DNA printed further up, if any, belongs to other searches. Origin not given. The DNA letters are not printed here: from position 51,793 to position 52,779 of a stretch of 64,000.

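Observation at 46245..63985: Complete type IVa pilus cluster in Myxococcus-like gene order with an embedded ABC transporter, TPR protein and AAA+ (DUF4143) gene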

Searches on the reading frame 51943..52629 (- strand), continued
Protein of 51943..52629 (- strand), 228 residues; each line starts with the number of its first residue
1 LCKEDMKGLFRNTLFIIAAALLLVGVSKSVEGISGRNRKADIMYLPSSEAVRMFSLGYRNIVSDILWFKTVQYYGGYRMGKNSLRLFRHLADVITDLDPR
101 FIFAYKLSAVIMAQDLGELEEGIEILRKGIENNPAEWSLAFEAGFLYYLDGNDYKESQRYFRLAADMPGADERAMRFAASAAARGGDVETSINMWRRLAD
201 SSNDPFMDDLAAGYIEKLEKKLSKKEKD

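Call 50: search_protein_representatives(protein=P0128)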
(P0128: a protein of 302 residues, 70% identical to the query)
Query: 302 residues. Proteins with E-value up to 0.001 (for the whole library): 2723; up to 1e-10: 1132; up to 1e-30: 74. The best 150 are listed.
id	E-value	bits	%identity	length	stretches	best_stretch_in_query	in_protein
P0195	2.3e-117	408.1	63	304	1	1-300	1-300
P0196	6.8e-77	275.2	51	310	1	4-278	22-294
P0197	2.4e-60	220.9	44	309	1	11-285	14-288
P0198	3.3e-60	220.5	54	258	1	48-255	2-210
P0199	1.5e-59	218.4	54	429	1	48-301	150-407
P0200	1.0e-58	215.6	42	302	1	2-278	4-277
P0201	8.6e-54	199.4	48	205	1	2-200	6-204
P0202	7.7e-50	186.4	40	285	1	11-278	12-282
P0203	4.4e-49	184.0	44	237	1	68-277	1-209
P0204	9.0e-49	182.9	38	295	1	37-284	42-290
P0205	2.8e-47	178.0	51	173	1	123-282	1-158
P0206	3.0e-47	178.0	36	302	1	20-292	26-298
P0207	4.9e-46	174.0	38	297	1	19-283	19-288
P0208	7.3e-46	173.4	42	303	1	12-248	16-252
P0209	1.1e-45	172.9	35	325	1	5-278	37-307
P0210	3.8e-45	171.0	37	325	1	37-282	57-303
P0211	8.5e-45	169.9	39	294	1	27-267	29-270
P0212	2.8e-44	168.2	40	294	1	16-271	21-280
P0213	1.3e-42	162.7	34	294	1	6-274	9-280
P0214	1.9e-42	162.1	37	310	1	20-279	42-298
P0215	6.4e-42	160.4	35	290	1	10-279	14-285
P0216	1.1e-41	159.7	35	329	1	4-288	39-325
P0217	1.3e-40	156.2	39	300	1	8-273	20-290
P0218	4.9e-40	154.3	35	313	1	11-274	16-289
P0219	5.9e-40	154.0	41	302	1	1-242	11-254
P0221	2.3e-39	152.1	40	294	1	14-273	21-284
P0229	7.1e-38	147.2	58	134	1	167-294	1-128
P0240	1.8e-35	139.3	38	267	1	37-256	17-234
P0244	1.2e-34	136.6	64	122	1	10-106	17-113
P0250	2.2e-33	132.4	56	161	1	170-295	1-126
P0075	9.2e-27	110.7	32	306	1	5-244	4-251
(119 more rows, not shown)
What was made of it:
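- Tried and rejected: The representative search gave 150 unnamed proteins (call 50).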

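Call 51: list_cluster_members(proteins=[P0196, P0197, P0200, P0202, P0204, P0206, P0207, P0208, P0209, P0210])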
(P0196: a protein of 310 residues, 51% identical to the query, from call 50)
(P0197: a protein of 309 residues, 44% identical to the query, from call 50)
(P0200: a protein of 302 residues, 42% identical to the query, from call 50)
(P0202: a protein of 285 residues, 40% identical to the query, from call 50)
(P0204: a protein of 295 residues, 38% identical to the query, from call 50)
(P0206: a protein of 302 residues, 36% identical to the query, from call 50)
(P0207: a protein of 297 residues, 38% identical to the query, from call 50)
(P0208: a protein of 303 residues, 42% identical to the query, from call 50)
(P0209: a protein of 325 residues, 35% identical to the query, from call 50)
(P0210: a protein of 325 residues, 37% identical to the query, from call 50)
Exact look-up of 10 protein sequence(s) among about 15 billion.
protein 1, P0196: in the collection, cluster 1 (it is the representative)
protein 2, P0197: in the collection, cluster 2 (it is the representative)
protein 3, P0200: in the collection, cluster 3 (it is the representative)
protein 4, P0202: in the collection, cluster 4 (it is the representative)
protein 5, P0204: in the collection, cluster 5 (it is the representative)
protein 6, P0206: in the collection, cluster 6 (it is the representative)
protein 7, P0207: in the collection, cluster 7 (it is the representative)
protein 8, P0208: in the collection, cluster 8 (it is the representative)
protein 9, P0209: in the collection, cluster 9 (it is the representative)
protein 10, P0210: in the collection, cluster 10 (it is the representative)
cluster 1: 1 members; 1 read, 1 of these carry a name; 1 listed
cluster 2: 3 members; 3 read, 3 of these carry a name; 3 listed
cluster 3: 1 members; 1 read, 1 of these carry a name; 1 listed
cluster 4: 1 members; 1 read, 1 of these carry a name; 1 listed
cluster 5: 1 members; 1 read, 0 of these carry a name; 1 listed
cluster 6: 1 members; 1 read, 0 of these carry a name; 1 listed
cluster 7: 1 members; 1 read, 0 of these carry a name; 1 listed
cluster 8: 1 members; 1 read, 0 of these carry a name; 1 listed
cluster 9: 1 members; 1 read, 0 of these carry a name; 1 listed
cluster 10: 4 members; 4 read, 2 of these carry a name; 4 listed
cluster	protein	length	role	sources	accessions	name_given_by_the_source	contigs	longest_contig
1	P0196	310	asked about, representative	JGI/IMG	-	tetratricopeptide (TPR) repeat protein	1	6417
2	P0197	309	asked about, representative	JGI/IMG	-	tetratricopeptide (TPR) repeat protein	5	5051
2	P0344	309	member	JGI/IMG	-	tetratricopeptide (TPR) repeat protein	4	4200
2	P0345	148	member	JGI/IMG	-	hypothetical protein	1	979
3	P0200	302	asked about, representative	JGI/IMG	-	tetratricopeptide (TPR) repeat protein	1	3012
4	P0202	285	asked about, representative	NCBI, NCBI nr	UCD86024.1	MAG: hypothetical protein JSU92_07470 [Deltaproteobacteria bacterium]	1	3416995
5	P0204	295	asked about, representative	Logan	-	-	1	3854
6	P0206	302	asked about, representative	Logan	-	-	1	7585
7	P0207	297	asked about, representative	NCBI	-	-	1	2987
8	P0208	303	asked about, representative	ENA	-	-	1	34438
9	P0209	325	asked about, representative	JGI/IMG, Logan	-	-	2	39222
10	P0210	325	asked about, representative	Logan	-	-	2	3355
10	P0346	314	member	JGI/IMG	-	tetratricopeptide (TPR) repeat protein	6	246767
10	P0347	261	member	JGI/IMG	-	tetratricopeptide (TPR) repeat protein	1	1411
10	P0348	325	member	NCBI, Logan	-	-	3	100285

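Call 55: find_encoding_contigs(protein=P0348, flank=10000, max_places=2)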
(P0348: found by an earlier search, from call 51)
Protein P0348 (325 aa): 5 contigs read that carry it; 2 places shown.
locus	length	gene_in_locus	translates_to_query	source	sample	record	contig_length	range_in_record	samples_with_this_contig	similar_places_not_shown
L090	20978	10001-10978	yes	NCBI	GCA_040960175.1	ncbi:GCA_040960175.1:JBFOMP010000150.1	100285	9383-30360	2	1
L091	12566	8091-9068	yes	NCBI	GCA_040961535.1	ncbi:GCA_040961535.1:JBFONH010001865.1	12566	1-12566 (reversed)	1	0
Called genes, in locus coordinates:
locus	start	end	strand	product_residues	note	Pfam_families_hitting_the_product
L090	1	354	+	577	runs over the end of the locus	PF02874:ATP-synt_ab_N, PF16886:ATP-synt_ab_Xtn, PF00006:ATP-synt_ab, PF22919:ATP-synt_VA_C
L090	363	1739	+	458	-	PF02874:ATP-synt_ab_N, PF00006:ATP-synt_ab, PF22919:ATP-synt_VA_C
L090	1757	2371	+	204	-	PF01813:ATP-synt_D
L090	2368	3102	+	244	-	PF02616:SMC_ScpA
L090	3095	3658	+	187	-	PF04079:SMC_ScpB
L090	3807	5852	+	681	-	-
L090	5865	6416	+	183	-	PF05685:Uma2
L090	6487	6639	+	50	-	-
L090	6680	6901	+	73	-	PF10049:DUF2283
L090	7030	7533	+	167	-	-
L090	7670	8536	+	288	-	PF07963:N_methyl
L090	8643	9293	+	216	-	PF07963:N_methyl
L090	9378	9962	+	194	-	PF07963:N_methyl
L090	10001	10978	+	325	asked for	-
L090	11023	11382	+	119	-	PF05635:23S_rRNA_IVP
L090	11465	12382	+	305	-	PF00005:ABC_tran, PF13304:AAA_21 (weak)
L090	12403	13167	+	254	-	PF12679:ABC2_membrane_2, PF10920:DUF2705 (weak)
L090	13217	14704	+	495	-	PF01943:Polysacc_synt, PF13440:Polysacc_synt_3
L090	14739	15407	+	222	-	PF05891:Methyltransf_PK (weak), PF13489:Methyltransf_23, PF07021:MetW, PF13847:Methyltransf_31, PF08241:Methyltransf_11, PF08242:Methyltransf_12, PF13649:Methyltransf_25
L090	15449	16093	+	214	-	PF13489:Methyltransf_23 (weak), PF08241:Methyltransf_11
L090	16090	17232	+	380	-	PF00535:Glycos_transf_2, PF10111:Glyco_tranf_2_2 (faint), PF13641:Glyco_tranf_2_3, PF13632:Glyco_trans_2_3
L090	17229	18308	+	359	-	PF00534:Glycos_transf_1, PF13692:Glyco_trans_1_4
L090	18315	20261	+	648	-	PF13522:GATase_6, PF13537:GATase_7, PF00733:Asn_synthase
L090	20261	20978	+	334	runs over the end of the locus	PF00953:Glycos_transf_4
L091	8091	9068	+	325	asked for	-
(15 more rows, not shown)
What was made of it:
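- In L090 the trio is followed by polysaccharide synthesis genes (call 55).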

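Call 56: list_cluster_members(proteins=[P0211, P0212, P0213, P0214, P0215, P0216, P0217, P0218, P0219, P0221])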
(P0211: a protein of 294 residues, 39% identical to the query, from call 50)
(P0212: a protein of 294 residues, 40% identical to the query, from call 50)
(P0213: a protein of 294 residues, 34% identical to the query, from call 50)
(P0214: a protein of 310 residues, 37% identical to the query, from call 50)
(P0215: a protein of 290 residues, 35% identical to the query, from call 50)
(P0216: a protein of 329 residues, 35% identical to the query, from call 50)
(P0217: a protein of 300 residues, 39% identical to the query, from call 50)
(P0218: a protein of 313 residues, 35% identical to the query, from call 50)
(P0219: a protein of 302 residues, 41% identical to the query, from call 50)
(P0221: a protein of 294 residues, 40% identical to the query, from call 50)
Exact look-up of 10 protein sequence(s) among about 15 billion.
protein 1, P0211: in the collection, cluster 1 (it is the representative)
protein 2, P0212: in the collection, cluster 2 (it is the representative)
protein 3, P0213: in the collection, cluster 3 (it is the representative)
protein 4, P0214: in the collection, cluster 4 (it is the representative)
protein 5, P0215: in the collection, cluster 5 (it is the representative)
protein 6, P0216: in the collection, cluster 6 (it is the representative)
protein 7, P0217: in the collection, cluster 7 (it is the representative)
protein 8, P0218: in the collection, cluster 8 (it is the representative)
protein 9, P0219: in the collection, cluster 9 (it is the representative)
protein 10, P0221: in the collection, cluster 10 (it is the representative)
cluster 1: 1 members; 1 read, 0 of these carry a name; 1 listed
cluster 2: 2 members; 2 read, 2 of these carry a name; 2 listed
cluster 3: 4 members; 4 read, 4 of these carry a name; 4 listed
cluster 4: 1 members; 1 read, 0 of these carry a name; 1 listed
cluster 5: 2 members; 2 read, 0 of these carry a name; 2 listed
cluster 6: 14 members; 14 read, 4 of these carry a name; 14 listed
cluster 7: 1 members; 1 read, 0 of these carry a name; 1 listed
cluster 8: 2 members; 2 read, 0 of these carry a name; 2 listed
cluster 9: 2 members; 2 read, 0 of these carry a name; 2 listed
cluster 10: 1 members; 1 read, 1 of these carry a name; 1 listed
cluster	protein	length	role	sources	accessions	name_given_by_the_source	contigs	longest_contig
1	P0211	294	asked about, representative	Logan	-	-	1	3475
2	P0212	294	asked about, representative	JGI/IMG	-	tetratricopeptide (TPR) repeat protein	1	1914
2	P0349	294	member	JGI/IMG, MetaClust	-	\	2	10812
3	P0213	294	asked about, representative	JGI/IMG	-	tetratricopeptide (TPR) repeat protein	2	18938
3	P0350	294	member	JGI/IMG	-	tetratricopeptide (TPR) repeat protein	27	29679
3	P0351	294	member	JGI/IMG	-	tetratricopeptide (TPR) repeat protein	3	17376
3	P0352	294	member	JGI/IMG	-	tetratricopeptide (TPR) repeat protein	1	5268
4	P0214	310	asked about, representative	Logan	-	-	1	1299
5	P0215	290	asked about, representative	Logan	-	-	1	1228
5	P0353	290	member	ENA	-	-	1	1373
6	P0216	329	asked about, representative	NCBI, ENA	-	-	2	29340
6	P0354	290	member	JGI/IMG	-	tetratricopeptide (TPR) repeat protein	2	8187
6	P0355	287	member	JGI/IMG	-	hypothetical protein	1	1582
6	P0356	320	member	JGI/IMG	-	tetratricopeptide (TPR) repeat protein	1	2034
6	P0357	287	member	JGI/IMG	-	hypothetical protein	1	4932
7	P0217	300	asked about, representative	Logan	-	-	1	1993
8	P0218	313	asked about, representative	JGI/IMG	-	-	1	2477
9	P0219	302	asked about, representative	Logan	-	-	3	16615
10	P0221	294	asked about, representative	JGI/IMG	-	hypothetical protein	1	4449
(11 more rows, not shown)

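Call 74: search_protein_families(library=pfam, proteins=[window:51943-52614:-], max_evalue=5)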
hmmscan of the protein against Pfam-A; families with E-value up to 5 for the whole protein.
window:51943-52614:- (223 aa): 5 families
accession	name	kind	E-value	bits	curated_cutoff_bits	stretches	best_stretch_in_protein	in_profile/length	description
PF13181.12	TPR_8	-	0.0022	18.5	25.7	1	109-130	12-33/34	Tetratricopeptide repeat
PF13432.12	TPR_16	-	0.0041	18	32.7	1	141-187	5-51/65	Tetratricopeptide repeat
PF13428.12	TPR_14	-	0.019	16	23.5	1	109-137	12-40/44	Tetratricopeptide repeat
PF23914.1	TPR_CcmH_CycH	-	0.037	14.3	42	1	103-166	92-154/158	Cytochrome c-type biogenesis protein H TPR domain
PF16918.11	PknG_TPR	-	0.11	11.7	27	1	94-177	90-173/340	Protein kinase G tetratricopeptide repeat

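Call 75: search_protein_families(library=pfam, proteins=[P0128, P0072, P0071, P0073, P0074, P0064, P0075, P0348, P0202], max_evalue=1)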
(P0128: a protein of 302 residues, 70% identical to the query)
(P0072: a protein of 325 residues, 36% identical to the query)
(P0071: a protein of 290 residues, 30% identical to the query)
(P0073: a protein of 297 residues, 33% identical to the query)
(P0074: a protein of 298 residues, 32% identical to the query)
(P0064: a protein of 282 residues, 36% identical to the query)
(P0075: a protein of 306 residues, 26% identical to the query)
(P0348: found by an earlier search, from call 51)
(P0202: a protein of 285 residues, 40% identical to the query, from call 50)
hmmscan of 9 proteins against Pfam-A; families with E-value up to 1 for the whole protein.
P0128 (302 aa): 1 family
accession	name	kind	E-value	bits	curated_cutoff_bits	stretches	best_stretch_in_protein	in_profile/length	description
PF13428.12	TPR_14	-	0.54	11.6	23.5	0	173-201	9-37/44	Tetratricopeptide repeat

P0072 (325 aa): 3 families
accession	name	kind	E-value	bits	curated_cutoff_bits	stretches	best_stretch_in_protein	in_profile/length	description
PF14559.12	TPR_19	-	0.00081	20.1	25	0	90-128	19-57/68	Tetratricopeptide repeat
PF13431.12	TPR_17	-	0.23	12.3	24.4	0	90-115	7-32/34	Tetratricopeptide repeat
PF08383.16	Maf_N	-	0.23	11.6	27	0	55-66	2-13/34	Maf N-terminal region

P0071 (290 aa): 4 families
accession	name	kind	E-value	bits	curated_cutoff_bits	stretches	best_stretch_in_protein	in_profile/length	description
PF13181.12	TPR_8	-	0.074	13.7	25.7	0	148-168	10-30/34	Tetratricopeptide repeat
PF13428.12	TPR_14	-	0.12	13.5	23.5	0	148-179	10-42/44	Tetratricopeptide repeat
PF25618.1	PhiKZ_gp91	-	0.12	12.7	27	1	186-250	95-159/168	Bacteriophage PhiKZ vertex-binding protein gp91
PF06320.18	GCN5L1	-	0.17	12.5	23.9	1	188-250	19-81/114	GCN5-like protein 1 (GCN5L1)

P0073 (297 aa): 6 families
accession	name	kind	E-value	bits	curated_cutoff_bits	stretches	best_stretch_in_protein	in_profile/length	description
PF14559.12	TPR_19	-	0.024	15.4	25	1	123-179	5-61/68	Tetratricopeptide repeat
PF13181.12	TPR_8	-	0.045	14.4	25.7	0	145-170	3-27/34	Tetratricopeptide repeat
PF14561.12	TPR_20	-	0.064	14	25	0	184-237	28-79/90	Tetratricopeptide repeat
PF13646.12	HEAT_2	-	0.1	13.4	27.7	1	176-241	11-76/88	HEAT repeats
PF13428.12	TPR_14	-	0.28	12.5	23.5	0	123-144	15-36/44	Tetratricopeptide repeat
PF08238.18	Sel1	-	0.59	11.3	30.7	0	159-173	20-34/36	Sel1 repeat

P0074 (298 aa): 6 families
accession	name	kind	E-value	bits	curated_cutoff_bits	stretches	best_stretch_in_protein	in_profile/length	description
PF13428.12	TPR_14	-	0.022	15.9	23.5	0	126-146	15-35/44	Tetratricopeptide repeat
PF14559.12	TPR_19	-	0.077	13.8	25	0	126-180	5-59/68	Tetratricopeptide repeat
PF06528.17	Phage_P2_GpE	-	0.078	12.9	23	0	151-164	3-16/37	Phage P2 GpE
PF13181.12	TPR_8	-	0.12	13.1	25.7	0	148-174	3-28/34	Tetratricopeptide repeat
PF13432.12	TPR_16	-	0.36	11.8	32.7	1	126-180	11-65/65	Tetratricopeptide repeat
PF08238.18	Sel1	-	0.93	10.6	30.7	0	161-176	19-34/36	Sel1 repeat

P0064 (282 aa): 2 families
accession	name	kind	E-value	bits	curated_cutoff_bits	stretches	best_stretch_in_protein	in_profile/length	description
PF12697.13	Abhydrolase_6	-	0.00025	22.2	26.3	1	50-202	18-165/217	Alpha/beta hydrolase family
PF13428.12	TPR_14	-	0.25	12.6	23.5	0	108-136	12-40/44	Tetratricopeptide repeat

P0075 (306 aa): 1 family
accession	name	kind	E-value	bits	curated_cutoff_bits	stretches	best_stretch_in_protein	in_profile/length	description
PF16859.10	TetR_C_11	-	0.0023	18.7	32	1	177-233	14-70/113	Tetracyclin repressor-like, C-terminal domain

P0348 (325 aa): 7 families
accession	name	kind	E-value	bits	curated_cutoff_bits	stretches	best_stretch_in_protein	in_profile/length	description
PF25062.1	ARM_TT21_N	-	0.0041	17.3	40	1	152-265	100-208/222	Tetratricopeptide repeat protein 21 N-terminal ARM repeat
PF25068.1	ARM_TT21_4th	-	0.011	16.4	30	1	167-252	14-100/153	Tetratricopeptide repeat protein 21 forth ARM domain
PF07719.23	TPR_2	-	0.021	15.3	27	0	161-179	10-28/34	Tetratricopeptide repeat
PF13181.12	TPR_8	-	0.055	14.1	25.7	0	191-210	6-25/34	Tetratricopeptide repeat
PF14559.12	TPR_19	-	0.068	13.9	25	0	167-220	6-60/68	Tetratricopeptide repeat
PF12895.13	ANAPC3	-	0.13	13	27.2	1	167-246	4-77/82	Anaphase-promoting complex, cyclosome, subunit 3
PF21831.1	DUF6891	-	0.18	12.1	27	1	209-315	27-132/189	Domain of unknown function (DUF6891)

P0202 (285 aa): 0 families
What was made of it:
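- Tried and rejected: A Pfam scan of the full-length long-form PilG proteins did not detect T2SSG (call 75).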

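Call 86: predict_structure(alignment_id=A3)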
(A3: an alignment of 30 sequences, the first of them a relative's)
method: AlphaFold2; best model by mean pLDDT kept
length: 302 residues; sequences in the alignment: 30
mean_pLDDT: 90.9   pTM: 0.80
mean pLDDT of the five models: 90.9, 89.8, 89.8, 86.9, 86.8
residues with pLDDT >= 90: 223; 70-90: 58; 50-70: 21; < 50: 0
segments of 3 or more residues with pLDDT < 50: none
pLDDT, mean of each block of 10 residues (from residue 1): 84 92 76 72 89 94 92 85 97 97 95 98 98 98 94 97 93 92 94 94 95 96 97 96 96 97 94 84 70 73 68
secondary structure, 60 per line:
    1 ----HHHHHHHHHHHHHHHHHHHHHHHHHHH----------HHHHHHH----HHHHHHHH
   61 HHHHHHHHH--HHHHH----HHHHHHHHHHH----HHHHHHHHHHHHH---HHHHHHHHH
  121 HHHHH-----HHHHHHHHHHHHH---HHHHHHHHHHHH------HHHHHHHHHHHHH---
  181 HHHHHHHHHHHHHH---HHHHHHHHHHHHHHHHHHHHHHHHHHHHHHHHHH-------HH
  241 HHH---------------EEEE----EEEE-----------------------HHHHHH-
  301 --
elements in order: H5-31 H42-48 H53-69 H72-76 H81-91 H96-108 H112-125 H131-143 H147-158 H165-177 H181-194 H198-231 H239-243 E259-262 E267-270 H294-299

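Call 92: find_encoding_contigs(protein=P0208, flank=8000, max_places=1)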
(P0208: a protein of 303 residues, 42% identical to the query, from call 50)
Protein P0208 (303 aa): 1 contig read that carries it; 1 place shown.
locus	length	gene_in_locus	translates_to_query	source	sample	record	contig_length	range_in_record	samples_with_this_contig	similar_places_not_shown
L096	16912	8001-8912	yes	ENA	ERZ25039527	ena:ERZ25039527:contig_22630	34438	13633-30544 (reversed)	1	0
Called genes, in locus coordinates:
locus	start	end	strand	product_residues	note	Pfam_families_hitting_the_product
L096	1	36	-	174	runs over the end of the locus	PF04351:PilP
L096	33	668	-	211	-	PF04350:PilO, PF10741:T2SSM_b (weak)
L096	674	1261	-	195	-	PF05137:PilN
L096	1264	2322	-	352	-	PF11104:PilM_2, PF06723:MreB_Mbl (faint), PF14450:FtsA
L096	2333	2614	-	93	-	PF13560:HTH_31 (weak), PF01381:HTH_3 (weak)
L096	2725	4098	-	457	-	PF00072:Response_reg, PF00158:Sigma54_activat, PF14532:Sigma54_activ_2, PF00004:AAA (weak), PF07728:AAA_5 (weak), PF25601:AAA_lid_14, PF02954:HTH_8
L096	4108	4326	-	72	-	PF02518:HATPase_c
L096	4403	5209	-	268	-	PF00512:HisKA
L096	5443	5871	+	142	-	-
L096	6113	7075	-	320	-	PF00005:ABC_tran, PF13304:AAA_21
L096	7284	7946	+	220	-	PF07963:N_methyl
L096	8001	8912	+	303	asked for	-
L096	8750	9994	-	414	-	-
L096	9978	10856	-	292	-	-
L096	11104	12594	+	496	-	PF04185:Phosphoesterase (weak)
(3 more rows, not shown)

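Call 93: find_encoding_contigs(protein=P0196, flank=8000, max_places=1)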
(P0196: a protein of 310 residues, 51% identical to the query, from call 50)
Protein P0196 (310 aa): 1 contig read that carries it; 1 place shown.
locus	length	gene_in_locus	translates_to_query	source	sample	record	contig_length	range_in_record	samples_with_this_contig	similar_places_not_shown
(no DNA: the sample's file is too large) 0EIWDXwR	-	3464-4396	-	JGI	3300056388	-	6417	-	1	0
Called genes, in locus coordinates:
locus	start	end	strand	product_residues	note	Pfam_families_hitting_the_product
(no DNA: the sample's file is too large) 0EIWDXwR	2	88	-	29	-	?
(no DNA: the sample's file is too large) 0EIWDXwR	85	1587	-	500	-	-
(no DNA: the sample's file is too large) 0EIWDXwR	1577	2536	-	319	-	PF00005:ABC_tran, PF13304:AAA_21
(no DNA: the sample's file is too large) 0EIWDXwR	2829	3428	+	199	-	PF07963:N_methyl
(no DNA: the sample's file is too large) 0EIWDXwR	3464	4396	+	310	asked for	-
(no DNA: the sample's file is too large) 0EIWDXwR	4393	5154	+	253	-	PF12679:ABC2_membrane_2, PF10920:DUF2705 (weak)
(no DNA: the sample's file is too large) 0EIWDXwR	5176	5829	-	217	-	-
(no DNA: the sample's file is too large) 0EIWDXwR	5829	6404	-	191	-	PF16074:PilW (weak)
